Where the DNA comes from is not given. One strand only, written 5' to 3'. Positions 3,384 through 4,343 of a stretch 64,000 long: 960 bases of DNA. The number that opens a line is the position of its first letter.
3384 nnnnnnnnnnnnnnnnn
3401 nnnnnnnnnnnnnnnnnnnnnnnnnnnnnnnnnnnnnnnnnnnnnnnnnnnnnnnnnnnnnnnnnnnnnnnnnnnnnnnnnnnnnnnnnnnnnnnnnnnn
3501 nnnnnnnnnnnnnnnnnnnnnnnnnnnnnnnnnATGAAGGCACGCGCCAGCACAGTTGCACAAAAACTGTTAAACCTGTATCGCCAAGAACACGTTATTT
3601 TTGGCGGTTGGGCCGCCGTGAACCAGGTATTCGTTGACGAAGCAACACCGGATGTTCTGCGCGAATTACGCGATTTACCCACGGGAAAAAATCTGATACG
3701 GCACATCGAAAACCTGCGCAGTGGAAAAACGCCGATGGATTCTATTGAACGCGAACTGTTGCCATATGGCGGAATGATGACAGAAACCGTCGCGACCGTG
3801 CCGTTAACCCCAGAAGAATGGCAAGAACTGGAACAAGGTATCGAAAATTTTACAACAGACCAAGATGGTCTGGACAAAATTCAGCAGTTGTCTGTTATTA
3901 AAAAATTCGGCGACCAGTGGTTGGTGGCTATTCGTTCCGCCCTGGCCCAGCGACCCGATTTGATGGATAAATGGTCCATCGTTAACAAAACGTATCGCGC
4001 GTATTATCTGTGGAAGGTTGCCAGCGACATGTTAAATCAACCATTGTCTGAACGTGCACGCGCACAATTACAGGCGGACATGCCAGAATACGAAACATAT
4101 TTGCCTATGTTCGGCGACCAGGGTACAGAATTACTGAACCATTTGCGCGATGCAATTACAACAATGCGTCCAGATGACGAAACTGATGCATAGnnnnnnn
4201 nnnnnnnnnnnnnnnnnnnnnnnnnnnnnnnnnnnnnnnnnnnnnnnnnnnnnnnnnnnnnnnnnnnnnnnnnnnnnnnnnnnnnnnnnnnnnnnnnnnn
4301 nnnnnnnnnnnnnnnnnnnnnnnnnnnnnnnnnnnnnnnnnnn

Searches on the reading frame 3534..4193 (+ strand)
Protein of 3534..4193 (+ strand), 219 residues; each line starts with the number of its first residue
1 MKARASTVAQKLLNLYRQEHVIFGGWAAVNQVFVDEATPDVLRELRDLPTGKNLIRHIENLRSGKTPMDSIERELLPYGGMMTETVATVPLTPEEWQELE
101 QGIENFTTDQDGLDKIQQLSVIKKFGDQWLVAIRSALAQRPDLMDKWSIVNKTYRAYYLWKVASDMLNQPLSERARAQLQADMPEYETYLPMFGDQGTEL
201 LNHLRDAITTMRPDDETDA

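Call 3: search_protein_families(library=pfam, proteins=[window:3534-4193:+], max_evalue=0.01)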
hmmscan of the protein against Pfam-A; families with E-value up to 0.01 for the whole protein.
window:3534-4193:+ (219 aa): 0 families

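Call 4: search_protein_families(library=phrogs, proteins=[window:3534-4193:+], max_evalue=0.001)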
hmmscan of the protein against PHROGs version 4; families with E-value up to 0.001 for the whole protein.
window:3534-4193:+ (219 aa): 0 families

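Call 44: search_protein_families(library=ncbifam, proteins=[window:3534-4193:+], max_evalue=0.001)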
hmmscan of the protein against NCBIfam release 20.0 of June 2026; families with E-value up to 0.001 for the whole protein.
window:3534-4193:+ (219 aa): 0 families

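Call 52: find_homologous_proteins(query=window:3534-4193:+, max_evalue=0.001)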
Query window:3534-4193:+ (219 aa): 1267 proteins with E <= 0.001 among 1500 candidates; the best 120 are listed.
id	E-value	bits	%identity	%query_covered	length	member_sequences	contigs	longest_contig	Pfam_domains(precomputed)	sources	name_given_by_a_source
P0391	3.0e-141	486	99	100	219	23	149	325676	-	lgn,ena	-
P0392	9.3e-121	419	83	100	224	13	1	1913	-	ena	-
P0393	4.2e-120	417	84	100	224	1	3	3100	-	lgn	-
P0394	4.2e-120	417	83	100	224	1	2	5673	-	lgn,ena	-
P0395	1.3e-119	415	84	99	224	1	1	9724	-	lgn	-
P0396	2.3e-119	415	84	99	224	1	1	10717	-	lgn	-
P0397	3.9e-119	414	82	100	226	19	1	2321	-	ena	-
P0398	4.1e-119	414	82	100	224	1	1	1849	-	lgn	-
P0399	5.1e-119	413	82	100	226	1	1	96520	-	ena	-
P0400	5.1e-119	413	82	100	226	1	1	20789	-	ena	-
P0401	5.8e-119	413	83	100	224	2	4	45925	-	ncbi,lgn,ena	-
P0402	6.2e-119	413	84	99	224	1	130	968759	-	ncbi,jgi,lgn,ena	-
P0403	6.2e-119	413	84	99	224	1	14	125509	-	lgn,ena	-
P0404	6.4e-119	413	84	99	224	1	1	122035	-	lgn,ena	-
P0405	1.1e-118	412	84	100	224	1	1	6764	-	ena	-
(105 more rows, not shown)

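Call 64: predict_structure(alignment_id=A3)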
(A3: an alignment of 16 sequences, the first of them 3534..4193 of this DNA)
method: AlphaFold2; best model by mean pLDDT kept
length: 219 residues; sequences in the alignment: 16
mean_pLDDT: 79.1   pTM: 0.51
mean pLDDT of the five models: 79.1, 78.2, 77.6, 74.9, 73.9
residues with pLDDT >= 90: 42; 70-90: 143; 50-70: 17; < 50: 17
segments of 3 or more residues with pLDDT < 50: 81-85, 211-219
pLDDT, mean of each block of 10 residues (from residue 1): 74 73 65 89 86 90 84 69 55 92 91 92 83 79 86 85 81 75 80 88 82 39
secondary structure, 60 per line:
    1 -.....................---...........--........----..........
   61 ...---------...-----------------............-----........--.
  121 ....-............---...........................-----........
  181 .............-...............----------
elements in order: H2-22 H26-36 H39-46 H51-63 H93-104 H110-117 H120-124 H126-137 H141-167 H173-193 H195-209

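Call 68: fold_search(model_id=the predicted structure, library=pdb)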
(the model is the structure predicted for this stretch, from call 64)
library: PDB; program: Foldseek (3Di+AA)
matches with E <= 10: 50; with E <= 0.001: 0
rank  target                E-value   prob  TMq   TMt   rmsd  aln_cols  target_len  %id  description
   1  8j24_D                1.5e+00  0.11  0.22  0.19  17.8       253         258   12  Cryo-EM structure of FFAR2 complex bound with acetic acid (released 2024-01-24)
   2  7ado_B                2.1e+00  0.08  0.19  0.17  18.7       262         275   13  Cryo-EM structure of human ER membrane protein complex in lipid nanodiscs (released 2020-12-02)
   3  6ikn_A                3.1e+00  0.04  0.15  0.12  32.8       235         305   11  Crystal structure of the GAS7 F-BAR domain (released 2019-10-16)
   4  9zm0_A                3.5e+00  0.06  0.17  0.16  26.3       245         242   12  Crystal structure of monomeric Atg23 (released 2026-01-07)
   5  9oo8                  3.5e+00  0.05  0.13  0.08  15.3       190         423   10  Apo Human PORCN (released 2025-12-10)
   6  4xy3                  3.5e+00  0.02  0.13  0.12  24.4       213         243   15  Structure of ESX-1 secreted protein EspB (released 2015-02-18)
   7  4xwp                  3.7e+00  0.03  0.14  0.13  24.2       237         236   16  Structure of PE-PPE domains of ESX-1 secreted protein EspB, C2221 in presence of Ca (released 2015-02-18)
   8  9fqr_Fj               3.9e+00  0.05  0.18  0.13  18.9       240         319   11  96-nm repeat of axonemal doublet microtubules from bovine sperm (released 2025-03-26)
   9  4rv1_D                4.3e+00  0.06  0.17  0.10  17.5       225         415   10  Crystal Structure of Engineered Protein. Northeast Structural Genomics Consortium (NESG) Target OR497. (released 2014-12-10)
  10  2inp_C                4.5e+00  0.02  0.14  0.10  19.7       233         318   17  Structure of the Phenol Hydroxylase-Regulatory Protein Complex (released 2007-01-16)
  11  8e0m_A                4.7e+00  0.06  0.16  0.21  17.3       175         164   17  Homotrimeric variant of tcTRP9, BGL15 (released 2023-04-12)
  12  8i7r_B6               4.9e+00  0.03  0.15  0.09  35.9       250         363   12  In situ structure of axonemal doublet microtubules in mouse sperm with 48-nm repeat (released 2023-10-11)
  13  9m3f_A                4.9e+00  0.02  0.12  0.06  19.9       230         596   10  Cryo-EM structure of Rc-o319 RBD/R. cornutus ACE2 complex (released 2025-08-27)
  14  8iyj_W4               5.1e+00  0.02  0.12  0.09  32.4       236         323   16  Cryo-EM structure of the 48-nm repeat doublet microtubule from mouse sperm (released 2023-07-05)
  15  9qpq_M                5.4e+00  0.06  0.17  0.23  15.3       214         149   11  The structure of the COPI leaf bound to GOLPH3 (released 2025-10-22)
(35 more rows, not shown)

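Call 84: fold_search(model_id=the predicted structure, library=viral)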
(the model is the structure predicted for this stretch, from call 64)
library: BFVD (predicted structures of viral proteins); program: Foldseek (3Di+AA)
matches with E <= 10: 59; with E <= 0.001: 0
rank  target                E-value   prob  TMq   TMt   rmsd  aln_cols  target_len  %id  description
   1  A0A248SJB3            1.5e+00  0.06  0.15  0.12  25.7       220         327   16  (no name in the UniProt tables at hand)
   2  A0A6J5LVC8            2.2e+00  0.04  0.14  0.14  18.9       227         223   14  Uncharacterized protein [uncultured Caudovirales phage]
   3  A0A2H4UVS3            2.5e+00  0.05  0.15  0.15  19.4       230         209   10  Glycosyl transferase [Bodo saltans virus]
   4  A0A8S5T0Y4            3.1e+00  0.05  0.17  0.07  17.2       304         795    8  Uncharacterized protein [Myoviridae sp. ctWb16]
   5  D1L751                3.2e+00  0.06  0.21  0.13  19.4       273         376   10  Polyprotein (Fragment) [Salivirus NG-F1]
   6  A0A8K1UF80            3.2e+00  0.02  0.13  0.10  21.0       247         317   14  (no name in the UniProt tables at hand)
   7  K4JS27                3.6e+00  0.06  0.20  0.18  13.8       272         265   13  Uncharacterized protein [Caulobacter phage phiCbK]
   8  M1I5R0                3.6e+00  0.05  0.18  0.12  15.1       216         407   12  (no name in the UniProt tables at hand)
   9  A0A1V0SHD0            3.7e+00  0.02  0.11  0.08  19.2       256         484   11  Uncharacterized protein [Hokovirus HKV1]
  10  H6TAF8                3.9e+00  0.06  0.19  0.10  16.4       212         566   11  Ankyrin repeat and PRANC domain-containing protein [Cotia virus]
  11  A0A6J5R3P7            4.3e+00  0.04  0.19  0.22  22.7       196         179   16  Uncharacterized protein [uncultured Caudovirales phage]
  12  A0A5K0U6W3            4.3e+00  0.03  0.13  0.14  23.5       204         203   14  Uncharacterized protein [Yasminevirus sp. GU-2018]
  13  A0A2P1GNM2            4.7e+00  0.06  0.21  0.20  14.7       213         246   14  M1 [Wuhan spiny eel influenza virus]
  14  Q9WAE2                4.7e+00  0.03  0.16  0.12  18.5       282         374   12  Polyprotein p42 [Influenza C virus (C/Nara/1/85)]
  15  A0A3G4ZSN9            4.7e+00  0.02  0.14  0.11  16.3       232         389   12  G-protein coupled receptors family 1 profile domain-containing protein [Edafosvirus sp.]
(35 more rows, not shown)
